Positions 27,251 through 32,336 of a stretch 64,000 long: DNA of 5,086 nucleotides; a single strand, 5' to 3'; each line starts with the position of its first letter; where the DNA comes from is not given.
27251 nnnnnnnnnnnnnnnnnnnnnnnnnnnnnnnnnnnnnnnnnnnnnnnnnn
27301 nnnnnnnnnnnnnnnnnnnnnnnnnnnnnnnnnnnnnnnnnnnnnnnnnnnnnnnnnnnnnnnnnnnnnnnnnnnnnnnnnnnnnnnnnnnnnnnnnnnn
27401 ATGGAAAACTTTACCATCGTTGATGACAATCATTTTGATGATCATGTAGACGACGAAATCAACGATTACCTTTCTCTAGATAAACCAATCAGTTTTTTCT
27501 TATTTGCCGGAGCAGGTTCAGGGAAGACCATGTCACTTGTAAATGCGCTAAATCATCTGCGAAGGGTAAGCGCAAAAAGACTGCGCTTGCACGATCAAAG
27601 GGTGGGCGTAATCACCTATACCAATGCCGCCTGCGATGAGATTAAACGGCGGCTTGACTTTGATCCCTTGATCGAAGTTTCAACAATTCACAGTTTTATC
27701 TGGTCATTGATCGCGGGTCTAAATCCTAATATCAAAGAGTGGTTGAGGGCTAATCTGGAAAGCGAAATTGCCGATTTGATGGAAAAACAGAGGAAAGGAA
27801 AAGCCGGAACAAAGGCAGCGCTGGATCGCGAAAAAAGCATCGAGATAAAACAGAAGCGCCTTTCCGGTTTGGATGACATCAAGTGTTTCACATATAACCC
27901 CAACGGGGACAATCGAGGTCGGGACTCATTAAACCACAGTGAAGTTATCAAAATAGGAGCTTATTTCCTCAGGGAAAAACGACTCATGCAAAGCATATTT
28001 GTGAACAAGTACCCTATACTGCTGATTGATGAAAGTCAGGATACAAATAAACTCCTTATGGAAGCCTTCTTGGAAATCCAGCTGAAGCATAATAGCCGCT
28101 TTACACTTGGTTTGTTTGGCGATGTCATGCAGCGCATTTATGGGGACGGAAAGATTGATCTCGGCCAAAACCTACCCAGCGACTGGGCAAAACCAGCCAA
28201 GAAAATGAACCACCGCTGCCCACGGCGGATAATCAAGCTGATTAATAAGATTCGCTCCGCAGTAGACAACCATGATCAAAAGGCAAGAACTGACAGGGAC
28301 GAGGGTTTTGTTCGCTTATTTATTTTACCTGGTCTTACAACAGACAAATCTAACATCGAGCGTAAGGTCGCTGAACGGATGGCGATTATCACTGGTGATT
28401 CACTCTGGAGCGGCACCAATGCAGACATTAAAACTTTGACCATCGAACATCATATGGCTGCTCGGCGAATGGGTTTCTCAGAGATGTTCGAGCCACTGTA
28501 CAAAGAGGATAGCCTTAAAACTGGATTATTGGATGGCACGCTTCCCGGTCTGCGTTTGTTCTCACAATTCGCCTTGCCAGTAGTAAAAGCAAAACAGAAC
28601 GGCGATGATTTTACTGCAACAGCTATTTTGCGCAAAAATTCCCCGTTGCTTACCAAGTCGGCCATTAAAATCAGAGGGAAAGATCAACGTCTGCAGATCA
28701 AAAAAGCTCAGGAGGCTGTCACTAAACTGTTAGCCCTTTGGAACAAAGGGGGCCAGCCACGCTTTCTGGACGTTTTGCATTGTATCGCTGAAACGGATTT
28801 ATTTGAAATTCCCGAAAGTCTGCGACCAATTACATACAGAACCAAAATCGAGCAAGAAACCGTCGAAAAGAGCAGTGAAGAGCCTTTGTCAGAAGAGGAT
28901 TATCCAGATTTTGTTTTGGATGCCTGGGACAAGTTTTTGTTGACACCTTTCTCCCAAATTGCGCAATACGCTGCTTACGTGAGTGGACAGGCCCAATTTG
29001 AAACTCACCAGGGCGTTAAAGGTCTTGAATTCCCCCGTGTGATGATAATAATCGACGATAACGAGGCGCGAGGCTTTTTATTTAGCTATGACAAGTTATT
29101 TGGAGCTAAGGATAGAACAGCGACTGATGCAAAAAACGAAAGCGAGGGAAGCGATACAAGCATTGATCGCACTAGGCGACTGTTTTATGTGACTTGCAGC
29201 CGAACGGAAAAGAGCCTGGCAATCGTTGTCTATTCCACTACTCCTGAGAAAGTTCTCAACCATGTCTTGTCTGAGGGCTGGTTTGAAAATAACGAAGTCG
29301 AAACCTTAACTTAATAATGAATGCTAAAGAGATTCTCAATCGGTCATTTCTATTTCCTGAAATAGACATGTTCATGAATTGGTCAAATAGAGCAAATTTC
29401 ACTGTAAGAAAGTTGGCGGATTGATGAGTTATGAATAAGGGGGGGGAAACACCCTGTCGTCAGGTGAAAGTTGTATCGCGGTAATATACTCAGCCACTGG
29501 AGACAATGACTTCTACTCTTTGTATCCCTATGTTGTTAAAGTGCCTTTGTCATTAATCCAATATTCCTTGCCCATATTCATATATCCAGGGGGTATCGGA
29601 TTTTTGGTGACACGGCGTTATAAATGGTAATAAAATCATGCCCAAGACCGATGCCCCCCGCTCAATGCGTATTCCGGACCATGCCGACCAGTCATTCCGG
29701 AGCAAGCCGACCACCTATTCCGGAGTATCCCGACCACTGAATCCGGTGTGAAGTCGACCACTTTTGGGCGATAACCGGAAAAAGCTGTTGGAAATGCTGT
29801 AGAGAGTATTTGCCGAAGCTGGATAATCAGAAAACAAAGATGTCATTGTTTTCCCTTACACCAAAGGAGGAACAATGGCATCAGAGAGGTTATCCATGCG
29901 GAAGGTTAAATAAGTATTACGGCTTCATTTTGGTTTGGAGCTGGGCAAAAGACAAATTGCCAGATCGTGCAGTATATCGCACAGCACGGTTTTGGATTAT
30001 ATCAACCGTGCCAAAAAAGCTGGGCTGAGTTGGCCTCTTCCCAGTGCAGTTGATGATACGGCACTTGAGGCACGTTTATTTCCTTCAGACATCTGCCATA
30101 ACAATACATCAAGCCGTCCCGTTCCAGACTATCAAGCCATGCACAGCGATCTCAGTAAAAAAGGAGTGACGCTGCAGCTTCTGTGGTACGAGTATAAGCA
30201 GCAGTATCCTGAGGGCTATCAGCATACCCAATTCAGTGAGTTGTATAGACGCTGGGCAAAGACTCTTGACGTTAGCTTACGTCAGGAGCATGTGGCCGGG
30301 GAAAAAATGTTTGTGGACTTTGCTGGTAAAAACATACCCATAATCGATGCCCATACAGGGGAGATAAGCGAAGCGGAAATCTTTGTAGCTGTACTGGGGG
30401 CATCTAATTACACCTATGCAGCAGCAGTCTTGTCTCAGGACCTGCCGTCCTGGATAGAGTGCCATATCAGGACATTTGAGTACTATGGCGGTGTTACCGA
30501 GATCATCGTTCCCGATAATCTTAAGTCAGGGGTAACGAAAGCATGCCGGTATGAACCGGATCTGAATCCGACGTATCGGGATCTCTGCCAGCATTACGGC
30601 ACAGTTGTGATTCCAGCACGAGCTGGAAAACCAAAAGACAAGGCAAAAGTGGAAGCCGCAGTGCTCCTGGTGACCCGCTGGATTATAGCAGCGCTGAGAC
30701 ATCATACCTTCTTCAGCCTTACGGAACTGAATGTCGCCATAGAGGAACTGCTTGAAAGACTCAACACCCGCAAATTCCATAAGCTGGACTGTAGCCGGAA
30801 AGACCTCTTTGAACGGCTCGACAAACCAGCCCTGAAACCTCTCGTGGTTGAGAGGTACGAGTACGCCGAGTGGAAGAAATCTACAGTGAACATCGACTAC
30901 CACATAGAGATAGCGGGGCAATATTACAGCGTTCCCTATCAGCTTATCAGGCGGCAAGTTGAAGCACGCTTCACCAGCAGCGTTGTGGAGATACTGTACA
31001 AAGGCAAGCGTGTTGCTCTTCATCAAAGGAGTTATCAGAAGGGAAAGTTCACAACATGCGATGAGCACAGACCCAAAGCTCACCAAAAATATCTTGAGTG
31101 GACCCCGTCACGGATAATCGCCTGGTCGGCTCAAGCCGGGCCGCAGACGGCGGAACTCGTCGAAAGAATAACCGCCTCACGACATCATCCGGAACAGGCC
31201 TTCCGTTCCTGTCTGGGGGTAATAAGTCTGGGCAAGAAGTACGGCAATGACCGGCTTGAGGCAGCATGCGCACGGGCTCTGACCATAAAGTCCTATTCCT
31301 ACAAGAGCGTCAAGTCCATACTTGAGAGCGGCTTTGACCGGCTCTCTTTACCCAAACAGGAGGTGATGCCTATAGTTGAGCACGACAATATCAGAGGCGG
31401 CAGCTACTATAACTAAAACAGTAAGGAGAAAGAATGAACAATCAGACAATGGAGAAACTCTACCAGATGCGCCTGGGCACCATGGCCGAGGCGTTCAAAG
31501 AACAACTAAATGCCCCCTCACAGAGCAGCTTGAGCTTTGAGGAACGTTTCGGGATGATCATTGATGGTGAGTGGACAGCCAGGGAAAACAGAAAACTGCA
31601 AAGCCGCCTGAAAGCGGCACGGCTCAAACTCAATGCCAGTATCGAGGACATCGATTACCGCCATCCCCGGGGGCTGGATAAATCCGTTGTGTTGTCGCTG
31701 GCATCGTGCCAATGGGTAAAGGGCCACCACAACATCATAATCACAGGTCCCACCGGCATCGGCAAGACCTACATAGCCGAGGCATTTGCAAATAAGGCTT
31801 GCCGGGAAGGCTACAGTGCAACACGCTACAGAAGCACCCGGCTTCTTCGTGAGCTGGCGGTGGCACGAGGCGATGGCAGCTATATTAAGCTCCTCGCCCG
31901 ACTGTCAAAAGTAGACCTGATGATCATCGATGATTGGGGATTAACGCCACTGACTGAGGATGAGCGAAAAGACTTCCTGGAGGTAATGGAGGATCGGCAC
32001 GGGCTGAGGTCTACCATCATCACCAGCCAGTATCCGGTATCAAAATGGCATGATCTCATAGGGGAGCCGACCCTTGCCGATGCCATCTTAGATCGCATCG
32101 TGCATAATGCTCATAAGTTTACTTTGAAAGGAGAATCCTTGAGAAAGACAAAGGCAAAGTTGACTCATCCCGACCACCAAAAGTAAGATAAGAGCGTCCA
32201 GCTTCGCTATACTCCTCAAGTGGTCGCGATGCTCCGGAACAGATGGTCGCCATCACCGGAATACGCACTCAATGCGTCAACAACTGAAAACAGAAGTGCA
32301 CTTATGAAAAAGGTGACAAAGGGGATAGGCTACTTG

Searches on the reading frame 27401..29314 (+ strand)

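Call 8: search_protein_families(library=pfam, proteins=[window:27401-29314:+], max_evalue=0.001)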
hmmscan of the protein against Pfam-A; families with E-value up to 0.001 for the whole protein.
window:27401-29314:+ (637 aa): 4 families
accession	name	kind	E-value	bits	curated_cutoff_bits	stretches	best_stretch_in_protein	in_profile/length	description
PF00580.27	UvrD-helicase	-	1.2e-16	61.6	23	2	33-121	17-102/271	UvrD/REP helicase N-terminal domain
PF13245.12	AAA_19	-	6.4e-13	49.5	25.1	1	32-247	14-131/134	AAA domain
PF01443.25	Viral_helicase1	-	5.6e-05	23.5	21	0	37-70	6-22/228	Viral superfamily 1 RNA helicase core domain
PF13361.12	UvrD_C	-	0.00037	20.5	25.6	0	539-612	295-349/350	UvrD-like helicase C-terminal domain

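Call 9: search_protein_families(library=padloc, proteins=[window:27401-29314:+], max_evalue=0.001)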
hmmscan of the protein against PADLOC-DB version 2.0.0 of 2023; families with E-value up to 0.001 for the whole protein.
window:27401-29314:+ (637 aa): 46 families (the best 25 are shown)
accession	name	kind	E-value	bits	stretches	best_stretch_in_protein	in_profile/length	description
PDLC00111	GajB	-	8.7e-255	845.2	1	8-636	4-624/625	UrvD helicase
PDLC00143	GajB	-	3e-223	741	1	10-636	6-630/632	UrvD helicase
PDLC00135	GajB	-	8.4e-90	300.4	1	26-635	17-601/603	UrvD helicase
PDLC00113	GajB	-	7.4e-78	260.5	1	25-636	23-576/579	UrvD helicase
PDLC00128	GajB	-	1.9e-70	236.4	2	165-613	221-664/685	UrvD helicase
PDLC00137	GajB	-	8.3e-55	184.8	3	17-132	16-129/679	UrvD helicase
PDLC00125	GajB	-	5.9e-48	162.1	3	163-364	187-400/669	UrvD helicase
PDLC00115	GajB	-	2.8e-37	126.6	2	177-371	47-240/537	UrvD helicase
PDLC00109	GajB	-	2.3e-34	116.8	1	35-293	12-263/647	UrvD helicase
PDLC00119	GajB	-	4.9e-32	109.6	2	31-104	17-89/565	UrvD helicase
PDLC00117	GajB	-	1.3e-21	74.7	1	31-310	29-325/604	UrvD helicase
PDLC00127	GajB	-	1.3e-20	71.4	1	29-249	20-247/594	UrvD helicase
PDLC03802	RTasHel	-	6.9e-20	69.4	1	34-287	23-275/675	DRT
PDLC00131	GajB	-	6.8e-18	62.9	2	176-296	219-335/647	UrvD helicase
PDLC00130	GajB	-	6.6e-17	59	2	28-103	14-91/589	UrvD helicase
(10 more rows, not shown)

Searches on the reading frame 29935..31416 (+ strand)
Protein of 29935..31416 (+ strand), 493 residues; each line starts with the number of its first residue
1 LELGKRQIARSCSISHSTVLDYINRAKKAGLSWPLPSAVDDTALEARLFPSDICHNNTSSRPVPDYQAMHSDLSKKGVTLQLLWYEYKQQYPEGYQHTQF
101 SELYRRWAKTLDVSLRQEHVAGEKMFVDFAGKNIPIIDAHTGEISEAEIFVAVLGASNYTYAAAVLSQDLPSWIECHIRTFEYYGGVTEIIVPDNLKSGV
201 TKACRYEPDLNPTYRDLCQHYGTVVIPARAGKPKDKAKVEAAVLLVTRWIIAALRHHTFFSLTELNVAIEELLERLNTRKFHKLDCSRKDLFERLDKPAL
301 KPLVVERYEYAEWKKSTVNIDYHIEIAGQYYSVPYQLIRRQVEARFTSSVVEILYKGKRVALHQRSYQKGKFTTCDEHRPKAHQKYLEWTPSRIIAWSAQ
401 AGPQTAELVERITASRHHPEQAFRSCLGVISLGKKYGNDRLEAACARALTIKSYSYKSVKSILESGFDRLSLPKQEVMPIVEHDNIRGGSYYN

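Call 8: search_protein_families(library=pfam, proteins=[window:29935-31416:+], max_evalue=0.001)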
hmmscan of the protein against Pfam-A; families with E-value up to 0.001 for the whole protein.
window:29935-31416:+ (493 aa): 2 families
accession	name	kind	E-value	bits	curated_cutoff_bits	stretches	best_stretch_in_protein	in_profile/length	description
PF22483.2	Mu-transpos_C_2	-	5.6e-19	68.1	27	1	306-374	4-72/73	Mu transposase, C-terminal domain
PF00665.32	rve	-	6e-08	33.3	32.6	1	141-233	22-102/102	Integrase core domain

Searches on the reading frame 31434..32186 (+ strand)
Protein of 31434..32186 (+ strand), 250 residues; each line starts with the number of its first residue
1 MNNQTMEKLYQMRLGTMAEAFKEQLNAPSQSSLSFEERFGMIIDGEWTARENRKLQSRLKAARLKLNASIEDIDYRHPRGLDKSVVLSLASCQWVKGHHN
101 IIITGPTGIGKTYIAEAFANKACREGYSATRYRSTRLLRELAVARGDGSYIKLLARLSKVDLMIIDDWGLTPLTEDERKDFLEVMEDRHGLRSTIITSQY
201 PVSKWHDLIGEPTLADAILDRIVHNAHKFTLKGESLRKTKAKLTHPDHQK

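Call 8: search_protein_families(library=pfam, proteins=[window:31434-32186:+], max_evalue=0.001)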
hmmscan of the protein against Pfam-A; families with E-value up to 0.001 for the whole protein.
window:31434-32186:+ (250 aa): 4 families
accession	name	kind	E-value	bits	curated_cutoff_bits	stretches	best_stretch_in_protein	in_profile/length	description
PF01695.23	IstB_IS21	-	1.9e-73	247.3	24.1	1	8-241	2-235/238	IstB-like ATP binding protein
PF20720.3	nSTAND3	-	5.7e-07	29.8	27.2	1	95-135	14-54/155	Novel STAND NTPase 3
PF13191.12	AAA_16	-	0.0001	23.3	32.6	1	99-184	25-119/167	AAA ATPase domain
PF00308.24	Bac_DnaA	-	0.00033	21.3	23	1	98-191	33-129/162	Bacterial DnaA ATPAse domain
